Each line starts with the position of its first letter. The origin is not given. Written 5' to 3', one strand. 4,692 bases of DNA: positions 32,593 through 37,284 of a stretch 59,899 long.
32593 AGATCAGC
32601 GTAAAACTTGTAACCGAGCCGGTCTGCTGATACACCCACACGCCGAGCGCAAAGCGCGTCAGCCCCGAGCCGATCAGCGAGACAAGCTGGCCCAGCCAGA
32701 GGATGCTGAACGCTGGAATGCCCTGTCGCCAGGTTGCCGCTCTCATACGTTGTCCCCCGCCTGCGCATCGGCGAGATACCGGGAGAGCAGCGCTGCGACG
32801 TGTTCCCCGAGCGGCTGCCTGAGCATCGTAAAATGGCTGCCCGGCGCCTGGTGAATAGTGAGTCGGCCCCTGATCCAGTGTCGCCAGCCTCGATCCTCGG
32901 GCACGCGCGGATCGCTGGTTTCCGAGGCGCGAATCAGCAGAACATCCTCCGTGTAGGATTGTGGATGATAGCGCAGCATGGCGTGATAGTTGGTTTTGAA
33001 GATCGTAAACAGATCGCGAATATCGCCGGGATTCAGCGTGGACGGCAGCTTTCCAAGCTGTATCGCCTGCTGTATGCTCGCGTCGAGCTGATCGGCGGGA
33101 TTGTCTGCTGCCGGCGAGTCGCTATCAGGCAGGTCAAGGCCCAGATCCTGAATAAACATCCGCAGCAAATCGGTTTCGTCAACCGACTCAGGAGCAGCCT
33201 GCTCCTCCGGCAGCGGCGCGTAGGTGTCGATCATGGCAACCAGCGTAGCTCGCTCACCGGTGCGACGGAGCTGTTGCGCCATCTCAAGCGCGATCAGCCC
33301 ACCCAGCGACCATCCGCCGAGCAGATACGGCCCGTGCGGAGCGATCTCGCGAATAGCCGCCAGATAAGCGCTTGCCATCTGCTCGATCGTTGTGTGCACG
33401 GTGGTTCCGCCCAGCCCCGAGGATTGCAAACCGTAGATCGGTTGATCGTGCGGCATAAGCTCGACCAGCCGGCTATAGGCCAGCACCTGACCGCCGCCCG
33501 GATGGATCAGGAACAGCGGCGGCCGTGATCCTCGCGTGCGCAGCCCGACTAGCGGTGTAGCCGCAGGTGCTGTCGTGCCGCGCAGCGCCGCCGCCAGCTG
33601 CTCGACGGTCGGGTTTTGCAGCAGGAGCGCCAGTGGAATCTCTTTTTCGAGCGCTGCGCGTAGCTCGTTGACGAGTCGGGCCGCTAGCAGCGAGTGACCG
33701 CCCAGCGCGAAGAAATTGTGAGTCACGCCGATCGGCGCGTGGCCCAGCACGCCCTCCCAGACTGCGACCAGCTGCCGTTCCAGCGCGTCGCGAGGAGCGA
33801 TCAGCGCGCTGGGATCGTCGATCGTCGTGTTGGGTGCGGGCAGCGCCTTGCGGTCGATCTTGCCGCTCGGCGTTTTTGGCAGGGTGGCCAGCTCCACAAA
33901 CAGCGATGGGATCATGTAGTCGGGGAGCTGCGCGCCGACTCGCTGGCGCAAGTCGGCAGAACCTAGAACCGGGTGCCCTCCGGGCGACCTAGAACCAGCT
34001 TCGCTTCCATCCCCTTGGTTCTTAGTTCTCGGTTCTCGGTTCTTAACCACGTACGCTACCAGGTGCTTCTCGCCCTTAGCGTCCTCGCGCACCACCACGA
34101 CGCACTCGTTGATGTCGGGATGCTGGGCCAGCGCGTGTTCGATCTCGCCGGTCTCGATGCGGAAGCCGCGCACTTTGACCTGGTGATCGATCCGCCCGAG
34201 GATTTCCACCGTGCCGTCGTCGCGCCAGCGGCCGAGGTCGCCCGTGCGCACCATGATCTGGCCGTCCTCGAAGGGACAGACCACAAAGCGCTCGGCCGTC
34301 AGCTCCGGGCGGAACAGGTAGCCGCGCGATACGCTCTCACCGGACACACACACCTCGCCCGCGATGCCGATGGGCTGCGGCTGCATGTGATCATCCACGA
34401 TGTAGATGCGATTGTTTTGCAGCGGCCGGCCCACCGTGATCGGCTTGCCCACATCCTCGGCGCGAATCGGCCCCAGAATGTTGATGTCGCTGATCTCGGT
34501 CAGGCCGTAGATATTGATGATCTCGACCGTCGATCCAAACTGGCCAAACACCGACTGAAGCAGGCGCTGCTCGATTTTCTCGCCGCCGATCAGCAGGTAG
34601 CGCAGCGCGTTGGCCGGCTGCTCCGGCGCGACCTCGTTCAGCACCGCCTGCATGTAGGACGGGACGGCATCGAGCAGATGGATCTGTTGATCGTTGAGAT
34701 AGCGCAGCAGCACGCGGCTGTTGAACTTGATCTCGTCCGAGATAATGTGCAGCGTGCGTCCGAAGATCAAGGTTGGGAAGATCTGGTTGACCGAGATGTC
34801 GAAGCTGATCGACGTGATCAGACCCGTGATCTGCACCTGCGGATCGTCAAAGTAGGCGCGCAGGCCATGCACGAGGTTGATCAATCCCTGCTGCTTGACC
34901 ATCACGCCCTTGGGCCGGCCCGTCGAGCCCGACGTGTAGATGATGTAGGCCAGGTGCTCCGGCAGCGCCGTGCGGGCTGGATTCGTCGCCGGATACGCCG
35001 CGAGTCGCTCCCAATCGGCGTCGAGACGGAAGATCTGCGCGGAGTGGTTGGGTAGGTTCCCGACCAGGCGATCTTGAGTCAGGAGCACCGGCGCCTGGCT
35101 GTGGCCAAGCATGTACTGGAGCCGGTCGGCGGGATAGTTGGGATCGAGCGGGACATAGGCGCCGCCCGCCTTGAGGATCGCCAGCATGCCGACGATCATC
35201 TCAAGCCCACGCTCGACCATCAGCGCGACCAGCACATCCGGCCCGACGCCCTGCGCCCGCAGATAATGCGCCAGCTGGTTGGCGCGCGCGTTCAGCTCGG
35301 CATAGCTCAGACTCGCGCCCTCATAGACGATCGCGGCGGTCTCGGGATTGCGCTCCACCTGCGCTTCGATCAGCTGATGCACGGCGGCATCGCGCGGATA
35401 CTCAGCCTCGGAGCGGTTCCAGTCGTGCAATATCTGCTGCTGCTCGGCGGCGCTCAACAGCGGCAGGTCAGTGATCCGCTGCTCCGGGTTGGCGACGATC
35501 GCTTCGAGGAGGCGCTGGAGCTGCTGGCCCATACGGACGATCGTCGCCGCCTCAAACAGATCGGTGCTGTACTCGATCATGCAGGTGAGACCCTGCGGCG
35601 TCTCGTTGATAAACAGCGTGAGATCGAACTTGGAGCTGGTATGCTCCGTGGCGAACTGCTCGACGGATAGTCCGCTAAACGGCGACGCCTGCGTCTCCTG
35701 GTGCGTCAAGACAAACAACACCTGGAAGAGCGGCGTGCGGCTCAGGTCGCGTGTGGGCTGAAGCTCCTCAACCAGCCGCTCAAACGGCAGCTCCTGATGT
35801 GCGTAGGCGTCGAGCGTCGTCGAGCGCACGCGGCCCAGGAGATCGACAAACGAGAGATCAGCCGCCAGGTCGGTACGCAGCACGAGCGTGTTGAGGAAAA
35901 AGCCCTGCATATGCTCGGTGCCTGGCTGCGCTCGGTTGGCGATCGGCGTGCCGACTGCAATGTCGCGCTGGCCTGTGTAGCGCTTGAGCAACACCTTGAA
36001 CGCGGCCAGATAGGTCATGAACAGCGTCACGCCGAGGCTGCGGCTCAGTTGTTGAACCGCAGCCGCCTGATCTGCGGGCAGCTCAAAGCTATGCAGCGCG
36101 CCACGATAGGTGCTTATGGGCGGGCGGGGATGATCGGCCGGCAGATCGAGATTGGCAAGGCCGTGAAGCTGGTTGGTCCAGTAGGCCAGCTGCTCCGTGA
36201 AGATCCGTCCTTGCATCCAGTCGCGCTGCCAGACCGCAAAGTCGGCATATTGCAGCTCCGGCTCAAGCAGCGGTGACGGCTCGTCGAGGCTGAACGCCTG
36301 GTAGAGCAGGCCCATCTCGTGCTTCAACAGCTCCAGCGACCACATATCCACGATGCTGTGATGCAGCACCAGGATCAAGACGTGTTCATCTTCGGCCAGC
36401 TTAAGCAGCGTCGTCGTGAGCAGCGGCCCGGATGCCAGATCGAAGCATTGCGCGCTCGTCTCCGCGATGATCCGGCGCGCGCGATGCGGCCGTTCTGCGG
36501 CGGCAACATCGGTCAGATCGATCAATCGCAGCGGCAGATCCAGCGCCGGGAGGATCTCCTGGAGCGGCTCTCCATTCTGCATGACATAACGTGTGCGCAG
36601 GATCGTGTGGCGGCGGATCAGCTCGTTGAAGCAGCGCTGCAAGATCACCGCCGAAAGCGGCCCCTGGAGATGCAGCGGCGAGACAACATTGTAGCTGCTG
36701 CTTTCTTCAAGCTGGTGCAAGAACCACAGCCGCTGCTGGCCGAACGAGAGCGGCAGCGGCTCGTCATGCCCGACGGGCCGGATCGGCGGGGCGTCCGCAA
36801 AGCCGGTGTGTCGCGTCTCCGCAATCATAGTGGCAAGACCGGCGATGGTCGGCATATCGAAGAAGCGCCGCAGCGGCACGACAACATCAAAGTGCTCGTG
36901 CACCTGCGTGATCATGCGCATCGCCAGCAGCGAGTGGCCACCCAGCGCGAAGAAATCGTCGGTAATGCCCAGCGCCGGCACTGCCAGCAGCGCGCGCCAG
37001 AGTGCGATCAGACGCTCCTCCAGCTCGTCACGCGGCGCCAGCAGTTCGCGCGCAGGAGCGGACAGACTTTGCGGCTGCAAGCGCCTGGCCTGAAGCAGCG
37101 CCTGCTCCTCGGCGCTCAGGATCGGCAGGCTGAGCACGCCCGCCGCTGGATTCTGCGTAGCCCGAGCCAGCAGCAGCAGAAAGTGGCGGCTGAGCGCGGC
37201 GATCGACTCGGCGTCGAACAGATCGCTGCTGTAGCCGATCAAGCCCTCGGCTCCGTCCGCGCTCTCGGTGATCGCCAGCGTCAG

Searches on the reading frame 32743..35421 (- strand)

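Call 7: search_protein_families(library=ncbifam, proteins=[window:32743-35421:-], max_evalue=0.001)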
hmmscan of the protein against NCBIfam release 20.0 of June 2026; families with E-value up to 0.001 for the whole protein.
window:32743-35421:- (892 aa): 106 families (the best 25 are shown)
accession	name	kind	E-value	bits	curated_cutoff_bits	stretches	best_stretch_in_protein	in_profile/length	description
NF004282.0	PRK05691.1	subfamily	9.6e-151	503.1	4090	2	142-617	3856-4312/4334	non-ribosomal peptide synthase/polyketide synthase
NF041803.1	NRPS_SolG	exception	1.3e-140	470.1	2200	1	1-611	550-1153/1163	solanimycin non-ribosomal peptide synthetase SolG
NF047350.1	aureusi_NRPS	equivalog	3.1e-127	425.7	2500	1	6-614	407-976/2373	aureusimine non-ribosomal peptide synthetase AusA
TIGR01733.1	AA-adenyl-dom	subfamily_domain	4.6e-125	417.6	317.4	1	39-442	1-409/409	amino acid adenylation domain-containing protein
NF007605.2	PRK10252.1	equivalog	6.7e-117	391.6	2400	1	12-737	454-1170/1292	enterobactin non-ribosomal peptide synthetase EntF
NF038078.1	NRPS_MxcG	equivalog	1.7e-102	343.7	2300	1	13-618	457-1046/1442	myxochelin non-ribosomal peptide synthetase MxcG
NF003417.0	PRK04813.1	subfamily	8.6e-84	281.9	476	1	17-527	8-499/505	D-alanine--poly(phosphoribitol) ligase subunit DltA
TIGR01734.1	D-ala-DACP-lig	equivalog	8.4e-81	272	559.85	1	17-527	5-498/504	D-alanine--poly(phosphoribitol) ligase subunit DltA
TIGR03443.1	alpha_am_amid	equivalog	4.7e-72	242.9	1030.1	3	390-613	679-917/1390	L-aminoadipate-semialdehyde dehydrogenase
NF004837.0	PRK06187.1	subfamily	5.8e-71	239.3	476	1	10-528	6-519/531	long-chain-fatty-acid--CoA ligase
TIGR03098.1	ligase_PEP_1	hypoth_equivalog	9.8e-65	219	592.35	1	14-527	2-514/517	acyl-CoA ligase (AMP-forming), exosortase A system-associated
NF052269.1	Staph_lig_FadD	equivalog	5.6e-50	170.1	650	1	33-463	23-446/499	long-chain-fatty-acid--CoA ligase FadD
NF004511.1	PRK05852.1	equivalog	2.1e-48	165.2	650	1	15-527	2-500/505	FadD7 family fatty acid--CoA ligase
NF006181.0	PRK08314.1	subfamily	9.2e-48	162.8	705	2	135-470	184-511/563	long-chain-fatty-acid--CoA ligase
NF004822.0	PRK06178.1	equivalog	6.5e-47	160.4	782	2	140-464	198-521/571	acyl-CoA synthetase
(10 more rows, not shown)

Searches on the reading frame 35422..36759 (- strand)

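Call 7: search_protein_families(library=ncbifam, proteins=[window:35422-36759:-], max_evalue=0.001)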
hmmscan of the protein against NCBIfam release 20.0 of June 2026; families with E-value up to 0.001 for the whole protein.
window:35422-36759:- (446 aa): 6 families
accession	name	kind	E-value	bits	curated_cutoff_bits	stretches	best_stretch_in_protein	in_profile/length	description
NF004282.0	PRK05691.1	subfamily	2.3e-122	408.9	4090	1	1-444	1728-2174/4334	non-ribosomal peptide synthase/polyketide synthase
NF047350.1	aureusi_NRPS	equivalog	8.7e-77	258.4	2500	1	4-433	997-1409/2373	aureusimine non-ribosomal peptide synthetase AusA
TIGR03443.1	alpha_am_amid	equivalog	2.5e-23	81.5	1030.1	1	194-442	2-221/1390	L-aminoadipate-semialdehyde dehydrogenase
NF007605.2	PRK10252.1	equivalog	1.7e-21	75.5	2400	1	2-443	4-441/1292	enterobactin non-ribosomal peptide synthetase EntF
NF038078.1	NRPS_MxcG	equivalog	2.1e-20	71.7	2300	1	2-431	5-426/1442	myxochelin non-ribosomal peptide synthetase MxcG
NF041803.1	NRPS_SolG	exception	4.8e-09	34.3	2200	1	229-445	331-548/1163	solanimycin non-ribosomal peptide synthetase SolG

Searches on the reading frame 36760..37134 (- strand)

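Call 7: search_protein_families(library=ncbifam, proteins=[window:36760-37134:-], max_evalue=0.001)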
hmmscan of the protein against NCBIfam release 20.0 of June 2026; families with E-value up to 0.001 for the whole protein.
window:36760-37134:- (125 aa): 6 families
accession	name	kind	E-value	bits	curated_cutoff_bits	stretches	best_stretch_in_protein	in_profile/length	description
NF004282.0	PRK05691.1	subfamily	3.8e-21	72.9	4090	1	13-114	1611-1715/4334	non-ribosomal peptide synthase/polyketide synthase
NF041803.1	NRPS_SolG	exception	4.4e-13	47.7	2200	1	20-104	1072-1155/1163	solanimycin non-ribosomal peptide synthetase SolG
TIGR03443.1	alpha_am_amid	equivalog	4.5e-13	47.5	1030.1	1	36-112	847-925/1390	L-aminoadipate-semialdehyde dehydrogenase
NF047350.1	aureusi_NRPS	equivalog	4.1e-12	43.8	2500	1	28-113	899-984/2373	aureusimine non-ribosomal peptide synthetase AusA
NF038078.1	NRPS_MxcG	equivalog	3.6e-09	34.5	2300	1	27-111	964-1048/1442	myxochelin non-ribosomal peptide synthetase MxcG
NF007605.2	PRK10252.1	equivalog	7.8e-08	30.2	2400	1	30-107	967-1044/1292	enterobactin non-ribosomal peptide synthetase EntF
